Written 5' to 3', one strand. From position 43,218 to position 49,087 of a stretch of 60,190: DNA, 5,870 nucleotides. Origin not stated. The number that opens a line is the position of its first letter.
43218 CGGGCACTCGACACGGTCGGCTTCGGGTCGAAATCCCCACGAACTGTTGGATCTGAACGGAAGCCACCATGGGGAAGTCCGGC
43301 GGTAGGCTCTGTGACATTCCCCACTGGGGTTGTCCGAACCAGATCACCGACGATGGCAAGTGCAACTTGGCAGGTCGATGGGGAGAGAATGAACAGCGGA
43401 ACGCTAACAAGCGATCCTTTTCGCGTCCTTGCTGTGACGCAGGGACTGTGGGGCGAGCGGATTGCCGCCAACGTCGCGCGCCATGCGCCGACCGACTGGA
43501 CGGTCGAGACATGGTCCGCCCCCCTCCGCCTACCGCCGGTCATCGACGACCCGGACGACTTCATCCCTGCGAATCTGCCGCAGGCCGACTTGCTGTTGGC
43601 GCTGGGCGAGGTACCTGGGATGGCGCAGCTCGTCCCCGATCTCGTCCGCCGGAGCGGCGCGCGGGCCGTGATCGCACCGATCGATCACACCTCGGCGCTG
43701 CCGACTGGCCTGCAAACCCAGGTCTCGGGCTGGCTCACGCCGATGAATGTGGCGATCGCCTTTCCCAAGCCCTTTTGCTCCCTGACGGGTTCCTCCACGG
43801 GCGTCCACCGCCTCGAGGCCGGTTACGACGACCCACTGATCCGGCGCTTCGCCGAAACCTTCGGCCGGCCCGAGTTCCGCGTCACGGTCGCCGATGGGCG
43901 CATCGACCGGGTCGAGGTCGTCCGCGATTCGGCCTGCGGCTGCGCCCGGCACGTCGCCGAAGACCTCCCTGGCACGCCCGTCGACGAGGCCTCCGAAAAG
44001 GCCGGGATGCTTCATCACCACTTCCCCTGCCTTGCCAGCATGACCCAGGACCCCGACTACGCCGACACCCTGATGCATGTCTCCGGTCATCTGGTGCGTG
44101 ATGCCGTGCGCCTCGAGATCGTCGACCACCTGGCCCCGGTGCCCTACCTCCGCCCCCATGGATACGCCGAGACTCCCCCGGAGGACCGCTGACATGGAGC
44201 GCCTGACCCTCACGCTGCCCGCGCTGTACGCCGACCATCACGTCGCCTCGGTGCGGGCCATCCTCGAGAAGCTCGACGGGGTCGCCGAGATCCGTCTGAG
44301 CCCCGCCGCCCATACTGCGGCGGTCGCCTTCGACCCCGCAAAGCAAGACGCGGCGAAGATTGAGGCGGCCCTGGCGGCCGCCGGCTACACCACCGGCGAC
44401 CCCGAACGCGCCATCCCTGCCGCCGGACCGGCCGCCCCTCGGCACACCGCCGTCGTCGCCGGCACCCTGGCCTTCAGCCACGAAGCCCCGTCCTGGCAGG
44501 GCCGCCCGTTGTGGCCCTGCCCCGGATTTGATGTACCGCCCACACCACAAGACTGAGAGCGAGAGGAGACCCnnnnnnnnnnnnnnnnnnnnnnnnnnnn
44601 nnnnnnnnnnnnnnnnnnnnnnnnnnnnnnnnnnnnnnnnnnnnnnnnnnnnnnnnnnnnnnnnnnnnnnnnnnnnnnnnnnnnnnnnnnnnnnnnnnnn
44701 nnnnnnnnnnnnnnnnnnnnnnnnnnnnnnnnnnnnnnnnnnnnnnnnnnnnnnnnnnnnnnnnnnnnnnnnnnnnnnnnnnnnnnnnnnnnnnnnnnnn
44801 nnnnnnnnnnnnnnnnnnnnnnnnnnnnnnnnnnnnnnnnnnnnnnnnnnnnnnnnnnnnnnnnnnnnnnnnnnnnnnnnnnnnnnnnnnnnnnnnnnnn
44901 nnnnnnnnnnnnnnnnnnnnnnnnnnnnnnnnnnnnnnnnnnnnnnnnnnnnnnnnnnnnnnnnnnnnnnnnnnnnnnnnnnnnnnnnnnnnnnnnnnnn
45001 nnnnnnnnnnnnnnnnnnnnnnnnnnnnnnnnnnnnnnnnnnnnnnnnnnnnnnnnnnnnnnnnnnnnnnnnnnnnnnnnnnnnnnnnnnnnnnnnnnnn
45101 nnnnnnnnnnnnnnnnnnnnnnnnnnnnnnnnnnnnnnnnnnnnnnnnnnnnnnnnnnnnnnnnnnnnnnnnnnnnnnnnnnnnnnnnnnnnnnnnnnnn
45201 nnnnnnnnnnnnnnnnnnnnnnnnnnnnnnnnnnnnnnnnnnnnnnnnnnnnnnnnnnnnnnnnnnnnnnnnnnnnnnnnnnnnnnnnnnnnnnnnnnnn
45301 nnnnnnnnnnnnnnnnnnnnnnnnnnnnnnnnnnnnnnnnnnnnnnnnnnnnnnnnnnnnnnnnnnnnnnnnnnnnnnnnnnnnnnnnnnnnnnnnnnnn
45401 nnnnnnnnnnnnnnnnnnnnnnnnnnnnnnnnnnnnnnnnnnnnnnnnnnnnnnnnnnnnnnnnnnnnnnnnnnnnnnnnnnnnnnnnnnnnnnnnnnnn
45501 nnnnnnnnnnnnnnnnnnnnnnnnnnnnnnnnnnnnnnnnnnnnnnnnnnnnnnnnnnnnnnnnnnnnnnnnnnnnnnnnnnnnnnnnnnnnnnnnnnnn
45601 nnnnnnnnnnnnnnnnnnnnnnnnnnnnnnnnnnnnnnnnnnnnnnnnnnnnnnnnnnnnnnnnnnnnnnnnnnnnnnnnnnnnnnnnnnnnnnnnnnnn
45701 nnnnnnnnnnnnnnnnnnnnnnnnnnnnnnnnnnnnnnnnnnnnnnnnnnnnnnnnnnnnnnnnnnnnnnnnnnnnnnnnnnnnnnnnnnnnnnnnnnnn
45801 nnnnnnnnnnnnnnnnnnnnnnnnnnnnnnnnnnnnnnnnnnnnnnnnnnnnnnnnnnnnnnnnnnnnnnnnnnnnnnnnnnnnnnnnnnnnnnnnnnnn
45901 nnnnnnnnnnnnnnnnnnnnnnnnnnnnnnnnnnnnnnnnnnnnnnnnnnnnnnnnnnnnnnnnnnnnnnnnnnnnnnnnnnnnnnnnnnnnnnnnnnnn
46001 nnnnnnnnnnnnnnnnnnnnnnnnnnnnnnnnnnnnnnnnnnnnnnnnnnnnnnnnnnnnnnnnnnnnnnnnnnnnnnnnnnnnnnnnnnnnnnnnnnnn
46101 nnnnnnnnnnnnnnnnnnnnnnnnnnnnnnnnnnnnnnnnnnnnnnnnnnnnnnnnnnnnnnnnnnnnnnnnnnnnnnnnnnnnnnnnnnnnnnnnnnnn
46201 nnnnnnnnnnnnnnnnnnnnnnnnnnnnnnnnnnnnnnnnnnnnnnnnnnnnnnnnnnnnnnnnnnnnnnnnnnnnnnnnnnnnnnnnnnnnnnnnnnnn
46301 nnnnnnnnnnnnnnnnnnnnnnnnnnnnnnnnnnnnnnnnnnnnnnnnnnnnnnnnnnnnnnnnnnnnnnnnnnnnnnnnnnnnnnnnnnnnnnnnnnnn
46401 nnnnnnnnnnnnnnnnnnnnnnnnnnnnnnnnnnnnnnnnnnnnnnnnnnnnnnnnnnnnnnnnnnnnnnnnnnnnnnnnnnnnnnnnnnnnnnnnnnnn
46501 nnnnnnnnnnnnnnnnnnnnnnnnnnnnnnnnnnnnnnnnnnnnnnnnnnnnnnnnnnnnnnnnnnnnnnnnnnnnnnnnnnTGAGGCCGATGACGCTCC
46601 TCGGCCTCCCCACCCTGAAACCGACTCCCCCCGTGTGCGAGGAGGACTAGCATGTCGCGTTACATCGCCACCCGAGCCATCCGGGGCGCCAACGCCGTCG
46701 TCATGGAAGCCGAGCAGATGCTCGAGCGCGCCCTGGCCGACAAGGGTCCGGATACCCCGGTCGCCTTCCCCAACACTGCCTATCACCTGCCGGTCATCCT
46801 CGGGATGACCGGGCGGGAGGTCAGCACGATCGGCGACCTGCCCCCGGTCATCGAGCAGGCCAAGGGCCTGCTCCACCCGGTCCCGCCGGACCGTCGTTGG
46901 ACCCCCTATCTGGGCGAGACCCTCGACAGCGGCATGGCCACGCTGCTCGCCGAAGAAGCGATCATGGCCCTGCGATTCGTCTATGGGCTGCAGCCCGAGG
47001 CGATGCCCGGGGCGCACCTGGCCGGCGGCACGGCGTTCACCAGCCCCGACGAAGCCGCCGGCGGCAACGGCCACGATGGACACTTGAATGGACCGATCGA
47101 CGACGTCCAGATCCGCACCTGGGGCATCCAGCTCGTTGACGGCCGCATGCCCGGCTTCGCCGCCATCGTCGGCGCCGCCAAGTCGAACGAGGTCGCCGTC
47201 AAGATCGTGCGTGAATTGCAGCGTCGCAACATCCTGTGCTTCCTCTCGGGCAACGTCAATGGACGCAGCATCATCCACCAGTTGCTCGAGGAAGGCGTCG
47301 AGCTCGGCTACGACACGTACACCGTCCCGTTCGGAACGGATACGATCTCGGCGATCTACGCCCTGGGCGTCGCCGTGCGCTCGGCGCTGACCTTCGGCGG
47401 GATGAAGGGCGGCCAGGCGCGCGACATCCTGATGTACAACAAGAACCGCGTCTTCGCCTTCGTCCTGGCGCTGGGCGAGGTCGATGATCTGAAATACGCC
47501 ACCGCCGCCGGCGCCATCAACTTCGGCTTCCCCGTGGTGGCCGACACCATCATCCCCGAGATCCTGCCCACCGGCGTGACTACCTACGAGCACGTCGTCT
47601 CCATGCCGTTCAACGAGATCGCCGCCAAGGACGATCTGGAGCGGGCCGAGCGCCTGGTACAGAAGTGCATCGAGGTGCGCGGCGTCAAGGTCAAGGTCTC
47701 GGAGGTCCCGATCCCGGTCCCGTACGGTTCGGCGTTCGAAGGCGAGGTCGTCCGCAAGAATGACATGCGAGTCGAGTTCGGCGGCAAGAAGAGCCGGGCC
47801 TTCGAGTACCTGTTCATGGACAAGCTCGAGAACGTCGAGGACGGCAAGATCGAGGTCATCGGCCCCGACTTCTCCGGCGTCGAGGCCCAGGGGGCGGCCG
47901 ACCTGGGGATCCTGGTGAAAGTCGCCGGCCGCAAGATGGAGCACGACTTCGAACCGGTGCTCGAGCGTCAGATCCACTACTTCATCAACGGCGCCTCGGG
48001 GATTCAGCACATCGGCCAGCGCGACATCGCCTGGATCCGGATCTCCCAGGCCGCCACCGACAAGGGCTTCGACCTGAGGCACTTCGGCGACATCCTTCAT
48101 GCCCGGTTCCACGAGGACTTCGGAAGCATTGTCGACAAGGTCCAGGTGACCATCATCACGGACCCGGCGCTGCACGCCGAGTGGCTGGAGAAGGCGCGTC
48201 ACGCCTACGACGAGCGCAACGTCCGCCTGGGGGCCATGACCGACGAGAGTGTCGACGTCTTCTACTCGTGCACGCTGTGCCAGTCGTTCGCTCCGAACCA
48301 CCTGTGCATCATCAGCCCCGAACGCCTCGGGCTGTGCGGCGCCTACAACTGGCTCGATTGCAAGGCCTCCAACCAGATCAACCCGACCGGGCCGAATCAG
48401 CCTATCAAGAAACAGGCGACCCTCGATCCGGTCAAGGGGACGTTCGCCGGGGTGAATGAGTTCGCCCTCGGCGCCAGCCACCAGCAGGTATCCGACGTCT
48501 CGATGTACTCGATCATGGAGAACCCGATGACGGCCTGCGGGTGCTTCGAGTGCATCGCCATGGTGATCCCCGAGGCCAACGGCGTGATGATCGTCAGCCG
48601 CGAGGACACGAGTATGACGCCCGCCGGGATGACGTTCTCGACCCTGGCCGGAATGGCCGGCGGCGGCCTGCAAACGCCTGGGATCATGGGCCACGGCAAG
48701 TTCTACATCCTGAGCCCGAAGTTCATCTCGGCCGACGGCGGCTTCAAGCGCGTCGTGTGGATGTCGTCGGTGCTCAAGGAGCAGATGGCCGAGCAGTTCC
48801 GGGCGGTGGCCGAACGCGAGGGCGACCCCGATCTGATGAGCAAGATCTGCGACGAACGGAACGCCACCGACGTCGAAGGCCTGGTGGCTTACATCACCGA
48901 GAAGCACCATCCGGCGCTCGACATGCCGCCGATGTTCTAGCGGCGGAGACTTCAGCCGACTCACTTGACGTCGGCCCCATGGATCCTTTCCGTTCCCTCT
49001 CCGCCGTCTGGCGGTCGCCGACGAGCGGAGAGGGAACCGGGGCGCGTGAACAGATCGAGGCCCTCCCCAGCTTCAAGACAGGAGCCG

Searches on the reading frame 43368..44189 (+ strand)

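Call 68: search_protein_families(library=pfam, proteins=[window:43368-44189:+], max_evalue=0.001)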
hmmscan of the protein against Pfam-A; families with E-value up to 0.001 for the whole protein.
window:43368-44189:+ (274 aa): 1 family
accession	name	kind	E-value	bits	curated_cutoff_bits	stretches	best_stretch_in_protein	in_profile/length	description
PF02593.20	DUF166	-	8.8e-50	169.8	24.4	1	22-247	2-215/221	Domain of unknown function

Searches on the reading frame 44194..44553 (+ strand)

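Call 68: search_protein_families(library=pfam, proteins=[window:44194-44553:+], max_evalue=0.001)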
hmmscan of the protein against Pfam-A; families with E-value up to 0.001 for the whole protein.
window:44194-44553:+ (120 aa): 1 family
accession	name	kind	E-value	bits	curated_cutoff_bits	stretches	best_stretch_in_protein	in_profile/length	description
PF00403.32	HMA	-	7e-07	30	24.8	1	14-66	10-62/62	Heavy-metal-associated domain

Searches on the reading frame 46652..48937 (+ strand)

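Call 68: search_protein_families(library=pfam, proteins=[window:46652-48937:+], max_evalue=0.001)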
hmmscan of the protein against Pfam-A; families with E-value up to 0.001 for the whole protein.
window:46652-48937:+ (762 aa): 3 families
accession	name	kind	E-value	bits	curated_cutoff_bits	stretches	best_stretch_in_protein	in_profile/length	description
PF19436.4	ACS_CODH_B_C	-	1.4e-112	375.6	25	1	519-762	1-245/245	ACS/CODH beta subunit C-terminal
PF03598.20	CdhC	-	1.1e-62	211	24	1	354-506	1-153/155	CO dehydrogenase/acetyl-CoA synthase complex beta subunit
PF18537.6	CODH_A_N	-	3.8e-25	88.1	32.2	1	21-110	1-83/83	Carbon monoxide dehydrogenase subunit alpha N-terminal domain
